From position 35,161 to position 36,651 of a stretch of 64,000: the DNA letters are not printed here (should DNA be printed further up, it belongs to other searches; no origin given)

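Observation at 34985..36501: Candidate novel RiPP: 85-aa peptide with four aromatic-x-Lys triplets (including darobactin-like WSKS) next to a radical SAM/SPASM-like enzyme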

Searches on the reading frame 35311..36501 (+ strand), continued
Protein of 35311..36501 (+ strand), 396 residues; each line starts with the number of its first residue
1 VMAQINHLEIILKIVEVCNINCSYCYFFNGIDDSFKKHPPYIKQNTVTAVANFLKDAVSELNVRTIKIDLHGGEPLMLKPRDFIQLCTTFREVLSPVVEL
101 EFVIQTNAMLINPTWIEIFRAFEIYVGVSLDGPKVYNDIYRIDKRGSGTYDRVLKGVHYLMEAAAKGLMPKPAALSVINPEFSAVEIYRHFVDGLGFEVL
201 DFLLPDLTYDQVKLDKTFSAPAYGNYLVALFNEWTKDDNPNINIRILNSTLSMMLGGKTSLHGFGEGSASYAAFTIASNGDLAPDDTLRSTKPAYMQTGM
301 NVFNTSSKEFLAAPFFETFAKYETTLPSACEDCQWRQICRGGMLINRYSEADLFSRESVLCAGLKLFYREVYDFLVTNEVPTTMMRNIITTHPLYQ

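Call 35: search_protein_families(library=ncbifam, alignment_id=A1, max_evalue=1e-10)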
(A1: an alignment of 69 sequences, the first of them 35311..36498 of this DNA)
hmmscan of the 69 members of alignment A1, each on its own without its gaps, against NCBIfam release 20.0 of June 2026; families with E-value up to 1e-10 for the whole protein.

A. member 1, window:35311-36498:+ (396 aa): 29 families (the best 25 are shown)
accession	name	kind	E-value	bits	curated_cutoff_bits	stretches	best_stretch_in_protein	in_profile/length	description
TIGR04496.1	rSAM_XyeB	equivalog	3.7e-93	312.3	450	1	5-387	1-382/385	cyclophane-forming radical SAM/SPASM peptide maturase XyeB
NF041707.1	rSAM_YhhB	equivalog_domain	2.8e-78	263.4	445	1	10-371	4-361/369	cyclophane-forming radical SAM/SPASM peptide maturase YhhB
TIGR04269.1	SAM_SPASM_FxsB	subfamily_domain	1.8e-67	227.9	370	1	9-371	3-361/363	FxsB family cyclophane-forming radical SAM/SPASM peptide maturase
TIGR03942.1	sulfatase_rSAM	equivalog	8e-52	176.5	349.45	1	16-373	9-355/363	anaerobic sulfatase maturase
NF041300.1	rSAM_mat_DarW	exception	5.1e-39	134.3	650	1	6-371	39-394/415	radical SAM/SPASM peptide maturase DarW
NF041298.1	rSAM_mat_DynA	equivalog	6.7e-38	130.6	450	1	11-371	4-349/356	dynobactin maturation radical SAM/SPASM protein DynA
NF041718.1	rSAM_phane_AMC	equivalog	1.4e-34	119.7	425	1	10-358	8-343/362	cyclophane-forming radical SAM peptide maturase AmcB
NF010308.0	PRK13745.1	equivalog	9.3e-34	117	484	2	8-163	13-165/412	anaerobic sulfatase-maturation protein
NF010321.0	PRK13758.1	equivalog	3.5e-28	98.8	441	1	15-373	12-360/370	anaerobic sulfatase-maturase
NF038005.1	rSAM_mat_DarE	equivalog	7.3e-28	97.5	650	1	5-350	71-407/432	darobactin maturation radical SAM/SPASM protein DarE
TIGR04261.1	rSAM_GlyRichRpt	subfamily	8.5e-28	97.4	310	1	16-355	5-339/363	cyclophane-forming radical SAM/SPASM peptide maturase GrrM/OscB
NF047865.1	rSAM_PapB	equivalog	2.8e-26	92.5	340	1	10-348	5-322/330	PapB family radical SAM/SPASM ranthipeptide maturase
TIGR04083.1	rSAM_pep_methan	hypoth_equivalog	8.9e-25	87.3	300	1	17-375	9-343/376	TIGR04083 family peptide-modifying radical SAM enzyme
TIGR03906.1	quino_hemo_SAM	equivalog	6.1e-22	77.9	453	1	9-350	95-421/467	quinohemoprotein amine dehydrogenase maturation protein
NF035951.1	rSAM_RumMC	equivalog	3.1e-21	75.6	720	1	7-196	111-297/510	RumMC family radical SAM sactipeptide maturase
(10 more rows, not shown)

B. families by the number of members that match (of 69 scanned): 51 families (the first 25 are shown)
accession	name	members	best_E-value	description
TIGR04496.1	rSAM_XyeB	69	5.5e-110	cyclophane-forming radical SAM/SPASM peptide maturase XyeB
NF041707.1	rSAM_YhhB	69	2.6e-91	cyclophane-forming radical SAM/SPASM peptide maturase YhhB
TIGR04269.1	SAM_SPASM_FxsB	69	2.1e-84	FxsB family cyclophane-forming radical SAM/SPASM peptide maturase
TIGR03942.1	sulfatase_rSAM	69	5.8e-63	anaerobic sulfatase maturase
NF041298.1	rSAM_mat_DynA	69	1.2e-49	dynobactin maturation radical SAM/SPASM protein DynA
NF010308.0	PRK13745.1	69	5.3e-45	anaerobic sulfatase-maturation protein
NF010321.0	PRK13758.1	69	7.9e-45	anaerobic sulfatase-maturase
NF041300.1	rSAM_mat_DarW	69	1.2e-42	radical SAM/SPASM peptide maturase DarW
NF041718.1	rSAM_phane_AMC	69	2.4e-39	cyclophane-forming radical SAM peptide maturase AmcB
NF038005.1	rSAM_mat_DarE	69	2.4e-38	darobactin maturation radical SAM/SPASM protein DarE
TIGR04261.1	rSAM_GlyRichRpt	69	8.2e-37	cyclophane-forming radical SAM/SPASM peptide maturase GrrM/OscB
NF047865.1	rSAM_PapB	69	2.6e-35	PapB family radical SAM/SPASM ranthipeptide maturase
TIGR03906.1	quino_hemo_SAM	69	2.3e-34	quinohemoprotein amine dehydrogenase maturation protein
TIGR04163.1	rSAM_cobopep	69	9.2e-32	peptide-modifying radical SAM enzyme CbpB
TIGR04083.1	rSAM_pep_methan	69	2.4e-31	TIGR04083 family peptide-modifying radical SAM enzyme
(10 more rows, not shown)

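Call 36: find_encoding_contigs(protein=P0009, flank=5000, max_places=1)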
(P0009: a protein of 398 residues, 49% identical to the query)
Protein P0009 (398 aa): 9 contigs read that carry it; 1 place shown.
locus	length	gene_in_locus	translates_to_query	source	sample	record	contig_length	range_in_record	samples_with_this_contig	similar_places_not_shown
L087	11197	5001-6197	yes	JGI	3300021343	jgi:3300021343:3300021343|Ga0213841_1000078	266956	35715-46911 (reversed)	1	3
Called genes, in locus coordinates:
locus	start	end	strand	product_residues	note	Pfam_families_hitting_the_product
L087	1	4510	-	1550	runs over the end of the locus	PF00023:Ank (faint), PF12796:Ank_2, PF13606:Ank_3 (faint), PF13637:Ank_4 (faint), PF13857:Ank_5 (faint)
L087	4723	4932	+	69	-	-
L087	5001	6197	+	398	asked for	PF13353:Fer4_12 (weak), PF04055:Radical_SAM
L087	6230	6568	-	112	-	-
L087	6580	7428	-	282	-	PF17848:Zn_ribbon_ACC, PF01039:Carboxyl_trans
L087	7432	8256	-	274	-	PF01416:PseudoU_synth_1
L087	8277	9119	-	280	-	-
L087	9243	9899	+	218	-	PF13462:Thioredoxin_4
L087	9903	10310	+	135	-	PF02600:DsbB (weak)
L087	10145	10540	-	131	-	-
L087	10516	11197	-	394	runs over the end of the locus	PF02441:Flavoprotein, PF04127:DFP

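Call 37: find_encoding_contigs(protein=P0011, flank=5000, max_places=1)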
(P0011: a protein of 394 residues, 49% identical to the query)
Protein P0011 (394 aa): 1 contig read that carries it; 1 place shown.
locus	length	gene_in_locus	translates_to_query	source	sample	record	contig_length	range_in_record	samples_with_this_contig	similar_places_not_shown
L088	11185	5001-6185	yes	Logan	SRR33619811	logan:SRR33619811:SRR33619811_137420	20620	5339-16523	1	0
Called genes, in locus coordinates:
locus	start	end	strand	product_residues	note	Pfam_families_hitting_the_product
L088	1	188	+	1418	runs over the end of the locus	-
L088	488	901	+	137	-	PF00583:Acetyltransf_1, PF13673:Acetyltransf_10, PF13508:Acetyltransf_7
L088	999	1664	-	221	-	PF00702:Hydrolase, PF08282:Hydrolase_3 (faint), PF12710:HAD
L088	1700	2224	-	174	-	-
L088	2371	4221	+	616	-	PF00069:Pkinase (faint), PF07714:PK_Tyr_Ser-Thr (weak)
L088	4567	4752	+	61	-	-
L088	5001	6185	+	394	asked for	PF04055:Radical_SAM, PF13353:Fer4_12 (weak)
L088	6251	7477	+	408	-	PF00534:Glycos_transf_1, PF13692:Glyco_trans_1_4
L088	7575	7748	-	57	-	-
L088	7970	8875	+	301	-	PF00196:GerE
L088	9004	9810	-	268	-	PF00196:GerE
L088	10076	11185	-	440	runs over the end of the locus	PF00149:Metallophos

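Call 38: find_encoding_contigs(protein=P0088, flank=5000, max_places=1)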
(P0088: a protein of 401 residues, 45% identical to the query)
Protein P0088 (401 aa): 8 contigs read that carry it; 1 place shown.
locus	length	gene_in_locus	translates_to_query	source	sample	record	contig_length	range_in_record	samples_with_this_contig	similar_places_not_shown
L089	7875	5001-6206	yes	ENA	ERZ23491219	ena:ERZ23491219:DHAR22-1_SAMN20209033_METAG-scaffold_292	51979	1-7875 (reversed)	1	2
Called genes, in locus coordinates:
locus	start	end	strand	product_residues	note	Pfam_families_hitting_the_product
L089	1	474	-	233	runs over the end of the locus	PF02535:Zip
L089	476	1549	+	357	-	PF03255:ACCA, PF01039:Carboxyl_trans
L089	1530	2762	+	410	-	PF01171:ATP_bind_3, PF09179:TilS, PF11734:TilS_C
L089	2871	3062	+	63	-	-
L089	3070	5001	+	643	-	PF00664:ABC_membrane, PF00005:ABC_tran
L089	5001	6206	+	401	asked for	PF04055:Radical_SAM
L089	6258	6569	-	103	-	-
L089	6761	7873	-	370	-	?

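Call 39: find_encoding_contigs(protein=P0111, flank=5000, max_places=1)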
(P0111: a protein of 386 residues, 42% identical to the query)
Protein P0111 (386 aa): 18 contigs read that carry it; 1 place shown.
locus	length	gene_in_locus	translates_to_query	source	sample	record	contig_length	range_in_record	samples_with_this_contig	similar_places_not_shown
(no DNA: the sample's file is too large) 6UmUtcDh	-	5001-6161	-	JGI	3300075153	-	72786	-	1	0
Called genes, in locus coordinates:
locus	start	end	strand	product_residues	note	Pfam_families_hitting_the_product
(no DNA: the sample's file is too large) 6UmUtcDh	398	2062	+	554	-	PF03979:Sigma70_r1_1, PF00140:Sigma70_r1_2, PF04542:Sigma70_r2, PF04539:Sigma70_r3, PF04545:Sigma70_r4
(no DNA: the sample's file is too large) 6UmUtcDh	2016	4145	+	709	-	PF00270:DEAD, PF04851:ResIII (weak), PF13307:Helicase_C_2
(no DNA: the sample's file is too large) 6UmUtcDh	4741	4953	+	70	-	-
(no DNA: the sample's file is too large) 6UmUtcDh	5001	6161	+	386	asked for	PF04055:Radical_SAM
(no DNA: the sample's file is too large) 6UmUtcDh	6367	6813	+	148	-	-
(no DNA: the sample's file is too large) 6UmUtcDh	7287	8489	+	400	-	PF00155:Aminotran_1_2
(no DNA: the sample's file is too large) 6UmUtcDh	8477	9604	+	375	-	PF04085:MreC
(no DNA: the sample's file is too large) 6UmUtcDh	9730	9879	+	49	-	-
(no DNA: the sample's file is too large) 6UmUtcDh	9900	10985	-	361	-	PF04464:Glyphos_transf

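Call 51: search_protein_families(library=ncbifam, proteins=[L004:1554-2702:+, L088:5001-6182:+, L083:3501-4667:+, L085:3501-4688:+, L089:5001-6203:+], max_evalue=1e-60)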
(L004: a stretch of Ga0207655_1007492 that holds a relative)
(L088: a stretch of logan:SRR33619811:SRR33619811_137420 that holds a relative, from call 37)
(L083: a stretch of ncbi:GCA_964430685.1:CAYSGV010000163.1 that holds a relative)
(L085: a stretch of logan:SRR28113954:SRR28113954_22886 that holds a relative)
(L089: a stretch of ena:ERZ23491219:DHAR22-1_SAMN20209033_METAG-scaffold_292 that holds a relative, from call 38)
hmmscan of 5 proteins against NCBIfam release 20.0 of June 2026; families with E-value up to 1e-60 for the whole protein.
L004:1554-2702:+ (383 aa): 2 families
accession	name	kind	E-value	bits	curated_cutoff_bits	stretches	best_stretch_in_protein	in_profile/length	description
TIGR04496.1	rSAM_XyeB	equivalog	1.4e-173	577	450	1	2-382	1-382/385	cyclophane-forming radical SAM/SPASM peptide maturase XyeB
NF041707.1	rSAM_YhhB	equivalog_domain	5.3e-71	239.5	445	1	7-371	4-367/369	cyclophane-forming radical SAM/SPASM peptide maturase YhhB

L088:5001-6182:+ (394 aa): 3 families
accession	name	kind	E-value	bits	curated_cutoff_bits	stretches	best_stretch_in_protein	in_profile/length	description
TIGR04496.1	rSAM_XyeB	equivalog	4.9e-105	351.4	450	1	4-390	1-382/385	cyclophane-forming radical SAM/SPASM peptide maturase XyeB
NF041707.1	rSAM_YhhB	equivalog_domain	7.4e-81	271.9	445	1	9-376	4-364/369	cyclophane-forming radical SAM/SPASM peptide maturase YhhB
TIGR04269.1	SAM_SPASM_FxsB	subfamily_domain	7e-71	239.2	370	1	8-373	3-361/363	FxsB family cyclophane-forming radical SAM/SPASM peptide maturase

L083:3501-4667:+ (389 aa): 3 families
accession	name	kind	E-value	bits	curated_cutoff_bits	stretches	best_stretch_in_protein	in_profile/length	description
TIGR04496.1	rSAM_XyeB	equivalog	1e-103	347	450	1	6-380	1-373/385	cyclophane-forming radical SAM/SPASM peptide maturase XyeB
NF041707.1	rSAM_YhhB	equivalog_domain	3.7e-82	276.2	445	1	11-377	4-366/369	cyclophane-forming radical SAM/SPASM peptide maturase YhhB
TIGR04269.1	SAM_SPASM_FxsB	subfamily_domain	2.1e-73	247.4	370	1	10-372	3-361/363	FxsB family cyclophane-forming radical SAM/SPASM peptide maturase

L085:3501-4688:+ (396 aa): 3 families
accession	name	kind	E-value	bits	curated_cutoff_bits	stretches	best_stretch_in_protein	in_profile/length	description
TIGR04496.1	rSAM_XyeB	equivalog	7.3e-109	364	450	1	7-388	1-377/385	cyclophane-forming radical SAM/SPASM peptide maturase XyeB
NF041707.1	rSAM_YhhB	equivalog_domain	2.5e-86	289.9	445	1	12-372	4-357/369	cyclophane-forming radical SAM/SPASM peptide maturase YhhB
TIGR04269.1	SAM_SPASM_FxsB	subfamily_domain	1.4e-75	254.6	370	1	11-372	3-357/363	FxsB family cyclophane-forming radical SAM/SPASM peptide maturase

L089:5001-6203:+ (401 aa): 3 families
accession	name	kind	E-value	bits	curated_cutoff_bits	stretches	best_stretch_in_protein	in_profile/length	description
TIGR04496.1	rSAM_XyeB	equivalog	9.4e-90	301.1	450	1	5-387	2-384/385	cyclophane-forming radical SAM/SPASM peptide maturase XyeB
NF041707.1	rSAM_YhhB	equivalog_domain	1.9e-82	277.1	445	1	9-370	4-363/369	cyclophane-forming radical SAM/SPASM peptide maturase YhhB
TIGR04269.1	SAM_SPASM_FxsB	subfamily_domain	1.6e-70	237.9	370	1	9-369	4-362/363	FxsB family cyclophane-forming radical SAM/SPASM peptide maturase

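Call 65: find_encoding_contigs(protein=P0034, flank=4000, max_places=1)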
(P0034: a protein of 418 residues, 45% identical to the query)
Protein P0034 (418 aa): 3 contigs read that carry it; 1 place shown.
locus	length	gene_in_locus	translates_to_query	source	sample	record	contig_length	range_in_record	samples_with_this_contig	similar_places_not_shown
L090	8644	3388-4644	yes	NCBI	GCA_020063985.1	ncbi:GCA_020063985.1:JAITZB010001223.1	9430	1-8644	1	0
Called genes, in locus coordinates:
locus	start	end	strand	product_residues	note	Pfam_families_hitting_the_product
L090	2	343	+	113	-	?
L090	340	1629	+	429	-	PF00275:EPSP_synthase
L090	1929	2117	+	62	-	-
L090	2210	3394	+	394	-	PF04055:Radical_SAM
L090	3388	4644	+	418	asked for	PF04055:Radical_SAM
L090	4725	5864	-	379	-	PF13173:AAA_14, PF13635:DUF4143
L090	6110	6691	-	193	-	-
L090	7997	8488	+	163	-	-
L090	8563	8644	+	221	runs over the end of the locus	-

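Call 66: find_encoding_contigs(protein=P0040, flank=4000, max_places=1)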
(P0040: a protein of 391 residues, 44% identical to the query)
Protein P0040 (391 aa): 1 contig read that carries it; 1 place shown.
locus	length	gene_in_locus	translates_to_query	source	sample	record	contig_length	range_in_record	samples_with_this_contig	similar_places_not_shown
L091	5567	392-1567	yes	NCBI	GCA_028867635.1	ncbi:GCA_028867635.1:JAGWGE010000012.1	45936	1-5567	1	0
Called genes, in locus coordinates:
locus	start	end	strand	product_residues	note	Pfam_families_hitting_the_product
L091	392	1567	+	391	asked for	PF04055:Radical_SAM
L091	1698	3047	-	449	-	PF05147:LANC_like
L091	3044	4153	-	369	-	PF17914:HopA1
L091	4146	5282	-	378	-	PF01636:APH (faint)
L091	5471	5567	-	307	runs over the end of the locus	-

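Call 67: find_encoding_contigs(protein=P0107, flank=4000, max_places=1)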
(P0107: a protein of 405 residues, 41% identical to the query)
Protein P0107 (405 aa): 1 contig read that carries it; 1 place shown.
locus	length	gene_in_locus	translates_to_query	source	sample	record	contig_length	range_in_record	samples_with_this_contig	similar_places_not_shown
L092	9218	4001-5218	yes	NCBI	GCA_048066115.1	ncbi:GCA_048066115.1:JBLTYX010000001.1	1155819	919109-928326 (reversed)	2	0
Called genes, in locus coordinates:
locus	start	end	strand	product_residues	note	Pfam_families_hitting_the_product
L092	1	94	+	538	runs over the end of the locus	PF01266:DAO (weak), PF01494:FAD_binding_3, PF01593:Amino_oxidase (faint), PF07992:Pyr_redox_2 (faint), PF13450:NAD_binding_8 (weak), PF21274:Rng_hyd_C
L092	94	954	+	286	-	PF01557:FAA_hydrolase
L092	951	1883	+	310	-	PF00903:Glyoxalase, PF13669:Glyoxalase_4 (faint), PF00903:Glyoxalase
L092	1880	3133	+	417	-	PF00083:Sugar_tr (weak), PF07690:MFS_1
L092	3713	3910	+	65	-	-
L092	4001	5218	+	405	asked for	PF13353:Fer4_12 (faint), PF04055:Radical_SAM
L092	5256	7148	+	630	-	PF01738:DLH (faint), PF02129:Peptidase_S15, PF12146:Hydrolase_4 (weak), PF20434:BD-FAE, PF00326:Peptidase_S9, PF00561:Abhydrolase_1 (faint), PF12697:Abhydrolase_6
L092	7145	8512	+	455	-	PF25919:BSH_CusB (faint), PF00364:Biotin_lipoyl (faint), PF25917:BSH_RND (faint), PF25973:BSH_CzcB (weak), PF26002:Beta-barrel_AprE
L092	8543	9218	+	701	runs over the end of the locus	PF03412:Peptidase_C39, PF00664:ABC_membrane, PF00005:ABC_tran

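Call 69: predict_structure(alignment_id=A1)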
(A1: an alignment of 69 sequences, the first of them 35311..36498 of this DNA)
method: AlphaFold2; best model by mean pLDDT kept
length: 396 residues; sequences in the alignment: 69
mean_pLDDT: 94.9   pTM: 0.92
mean pLDDT of the five models: 94.9, 94.4, 94.0, 93.7, 92.7
residues with pLDDT >= 90: 360; 70-90: 23; 50-70: 8; < 50: 5
segments of 3 or more residues with pLDDT < 50: 392-396
pLDDT, mean of each block of 10 residues (from residue 1): 88 97 91 95 99 98 98 97 99 99 98 99 98 98 97 99 98 98 98 98 97 96 99 97 97 91 80 97 96 96 98 96 95 93 96 97 98 96 73 48
secondary structure, 60 per line:
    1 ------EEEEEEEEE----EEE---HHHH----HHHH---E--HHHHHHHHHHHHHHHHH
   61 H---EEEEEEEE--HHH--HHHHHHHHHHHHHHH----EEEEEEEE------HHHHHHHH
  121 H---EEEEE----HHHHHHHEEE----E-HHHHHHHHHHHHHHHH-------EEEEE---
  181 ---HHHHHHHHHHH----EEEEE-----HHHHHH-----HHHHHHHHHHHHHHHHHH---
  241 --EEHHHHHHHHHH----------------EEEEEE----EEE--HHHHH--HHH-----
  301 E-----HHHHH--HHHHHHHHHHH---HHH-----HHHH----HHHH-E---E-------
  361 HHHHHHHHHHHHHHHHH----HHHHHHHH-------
elements in order: E7-15 E20-22 H26-29 H34-37 H44-61 E65-72 H80-94 E99-106 H113-121 E125-129 H134-140 E141-143 H150-165 E173-177 H184-194 E199-203 H209-214 H220-237 H245-254 E271-276 E281-283 H286-290 H307-311 H314-324 H336-339 H344-347 H361-377 H382-389

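Call 72: fold_search(model_id=the predicted structure, library=pdb)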
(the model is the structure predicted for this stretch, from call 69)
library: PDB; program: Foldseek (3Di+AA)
matches with E <= 10: 1655; with E <= 0.001: 82
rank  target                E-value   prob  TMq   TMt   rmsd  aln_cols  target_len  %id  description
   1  9gm3_C                7.3e-32  1.00  0.88  0.93   2.1       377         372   26  Crystal structure of the complex formed between the radical SAM protein ChlB and the leader region of its precursor su (released 2025-06-25)
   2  9gmc_A                3.1e-31  1.00  0.88  0.93   2.1       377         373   26  Crystal structure of the complex formed between the radical SAM protein ChlB and the R3A mutant of ChlA (released 2025-06-25)
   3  9gm3_A                7.3e-31  1.00  0.88  0.93   2.2       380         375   26  Crystal structure of the complex formed between the radical SAM protein ChlB and the leader region of its precursor su (released 2025-06-25)
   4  9gmc_C                7.8e-31  1.00  0.88  0.93   2.1       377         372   26  Crystal structure of the complex formed between the radical SAM protein ChlB and the R3A mutant of ChlA (released 2025-06-25)
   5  4k39_A                4.9e-24  1.00  0.80  0.87   2.9       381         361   23  Native anSMEcpe with bound AdoMet and Cp18Cys peptide (released 2013-05-08)
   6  4k36_B                6.7e-24  1.00  0.79  0.86   3.0       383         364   22  His6 tagged anSMEcpe with bound AdoMet (released 2013-05-08)
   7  4k39_B                1.8e-23  1.00  0.78  0.85   3.2       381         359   23  Native anSMEcpe with bound AdoMet and Cp18Cys peptide (released 2013-05-08)
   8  4k37_B                2.9e-23  1.00  0.79  0.85   3.5       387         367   23  Native anSMEcpe with bound AdoMet (released 2013-05-08)
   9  4k37_A                5.6e-23  1.00  0.78  0.85   3.2       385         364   22  Native anSMEcpe with bound AdoMet (released 2013-05-08)
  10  4k38_B                6.7e-23  1.00  0.79  0.86   3.1       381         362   23  Native anSMEcpe with bound AdoMet and Kp18Cys peptide (released 2013-05-08)
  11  4k36_A                8.6e-23  1.00  0.78  0.81   4.6       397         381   22  His6 tagged anSMEcpe with bound AdoMet (released 2013-05-08)
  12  4k38_A                9.7e-23  1.00  0.79  0.85   3.3       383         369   22  Native anSMEcpe with bound AdoMet and Kp18Cys peptide (released 2013-05-08)
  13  5why_B                1.2e-15  1.00  0.69  0.66   4.1       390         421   20  Structural Insights into Thioether Bond Formation in the Biosynthesis of Sactipeptides (released 2017-07-26)
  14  5wgg_A                5.4e-15  1.00  0.67  0.61   5.3       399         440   18  Structural Insights into Thioether Bond Formation in the Biosynthesis of Sactipeptides (released 2017-07-26)
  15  5why_A                1.6e-14  1.00  0.65  0.61   5.0       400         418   19  Structural Insights into Thioether Bond Formation in the Biosynthesis of Sactipeptides (released 2017-07-26)
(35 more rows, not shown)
